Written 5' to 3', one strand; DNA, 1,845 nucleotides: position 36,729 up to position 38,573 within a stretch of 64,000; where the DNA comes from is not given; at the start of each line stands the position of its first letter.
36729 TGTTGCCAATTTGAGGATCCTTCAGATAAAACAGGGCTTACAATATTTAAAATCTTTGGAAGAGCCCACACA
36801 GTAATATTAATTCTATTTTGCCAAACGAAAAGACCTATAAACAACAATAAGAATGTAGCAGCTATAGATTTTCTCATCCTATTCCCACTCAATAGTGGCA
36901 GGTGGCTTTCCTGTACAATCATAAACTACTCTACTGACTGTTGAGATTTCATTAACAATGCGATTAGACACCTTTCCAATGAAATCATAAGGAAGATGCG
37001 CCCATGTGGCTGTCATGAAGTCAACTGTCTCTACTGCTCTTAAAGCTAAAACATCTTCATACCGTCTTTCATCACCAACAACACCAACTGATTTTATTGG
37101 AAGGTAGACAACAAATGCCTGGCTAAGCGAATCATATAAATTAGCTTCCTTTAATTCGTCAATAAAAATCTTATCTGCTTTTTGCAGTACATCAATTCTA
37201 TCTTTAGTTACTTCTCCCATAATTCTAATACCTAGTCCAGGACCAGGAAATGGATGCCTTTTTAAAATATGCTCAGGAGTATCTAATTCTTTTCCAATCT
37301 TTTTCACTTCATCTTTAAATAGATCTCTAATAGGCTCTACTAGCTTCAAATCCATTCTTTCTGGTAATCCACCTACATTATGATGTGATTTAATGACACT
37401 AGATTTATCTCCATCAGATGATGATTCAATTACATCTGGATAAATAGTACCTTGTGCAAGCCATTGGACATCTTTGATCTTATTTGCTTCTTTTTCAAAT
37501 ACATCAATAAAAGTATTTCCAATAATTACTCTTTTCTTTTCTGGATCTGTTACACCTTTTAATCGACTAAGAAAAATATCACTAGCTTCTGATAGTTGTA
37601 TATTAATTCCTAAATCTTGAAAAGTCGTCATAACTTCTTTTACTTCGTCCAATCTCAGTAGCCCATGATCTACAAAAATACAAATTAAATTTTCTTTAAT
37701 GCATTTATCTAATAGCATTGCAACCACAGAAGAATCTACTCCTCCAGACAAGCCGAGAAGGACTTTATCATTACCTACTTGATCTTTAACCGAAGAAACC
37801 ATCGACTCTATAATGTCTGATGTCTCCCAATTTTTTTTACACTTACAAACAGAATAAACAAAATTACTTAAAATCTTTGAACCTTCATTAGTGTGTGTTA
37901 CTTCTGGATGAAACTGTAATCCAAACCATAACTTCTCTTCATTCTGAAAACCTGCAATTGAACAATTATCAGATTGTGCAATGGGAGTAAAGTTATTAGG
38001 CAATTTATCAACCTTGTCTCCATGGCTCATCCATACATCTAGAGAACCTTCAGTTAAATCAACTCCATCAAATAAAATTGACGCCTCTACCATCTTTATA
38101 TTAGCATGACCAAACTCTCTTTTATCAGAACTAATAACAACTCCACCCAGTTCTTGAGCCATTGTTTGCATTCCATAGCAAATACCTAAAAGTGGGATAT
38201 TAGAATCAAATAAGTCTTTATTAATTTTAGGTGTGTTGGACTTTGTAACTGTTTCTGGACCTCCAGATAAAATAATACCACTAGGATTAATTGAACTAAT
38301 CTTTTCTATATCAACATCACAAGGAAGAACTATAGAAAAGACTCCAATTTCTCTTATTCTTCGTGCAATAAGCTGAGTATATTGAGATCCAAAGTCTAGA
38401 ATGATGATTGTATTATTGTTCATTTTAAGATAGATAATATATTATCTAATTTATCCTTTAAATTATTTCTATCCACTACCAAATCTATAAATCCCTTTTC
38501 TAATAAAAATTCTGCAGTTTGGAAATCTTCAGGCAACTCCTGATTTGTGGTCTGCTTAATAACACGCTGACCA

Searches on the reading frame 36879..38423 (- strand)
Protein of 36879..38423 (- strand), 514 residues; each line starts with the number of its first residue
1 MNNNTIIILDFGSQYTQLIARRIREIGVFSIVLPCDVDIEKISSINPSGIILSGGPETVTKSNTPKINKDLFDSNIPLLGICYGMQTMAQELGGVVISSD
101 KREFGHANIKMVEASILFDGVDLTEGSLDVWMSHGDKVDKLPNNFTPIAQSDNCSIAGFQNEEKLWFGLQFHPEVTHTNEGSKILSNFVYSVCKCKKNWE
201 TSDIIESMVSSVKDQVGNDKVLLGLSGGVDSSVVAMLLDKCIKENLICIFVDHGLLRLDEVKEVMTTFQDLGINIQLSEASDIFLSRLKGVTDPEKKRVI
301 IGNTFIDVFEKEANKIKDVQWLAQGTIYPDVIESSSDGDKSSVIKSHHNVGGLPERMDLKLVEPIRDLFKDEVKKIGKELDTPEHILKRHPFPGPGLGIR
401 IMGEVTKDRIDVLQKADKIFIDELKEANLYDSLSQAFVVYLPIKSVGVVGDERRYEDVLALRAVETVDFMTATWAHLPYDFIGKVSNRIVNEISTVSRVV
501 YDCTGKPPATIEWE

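Call 23: search_protein_families(library=pfam, proteins=[window:36879-38423:-], max_evalue=0.00001)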
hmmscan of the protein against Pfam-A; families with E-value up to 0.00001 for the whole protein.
window:36879-38423:- (514 aa): 4 families
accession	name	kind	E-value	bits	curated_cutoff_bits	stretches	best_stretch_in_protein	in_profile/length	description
PF00117.34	GATase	-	7.4e-47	159.9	22.8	1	8-190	2-188/190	Glutamine amidotransferase class-I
PF00958.27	GMP_synt_C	-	2.5e-40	136.9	27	1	422-513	1-92/92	GMP synthase C terminal domain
PF02540.23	NAD_synthase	-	1.1e-14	54.6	21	1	208-297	8-97/242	NAD synthase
PF07722.19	Peptidase_C26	-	1.4e-10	41.8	20.5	1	69-174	99-219/219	Peptidase C26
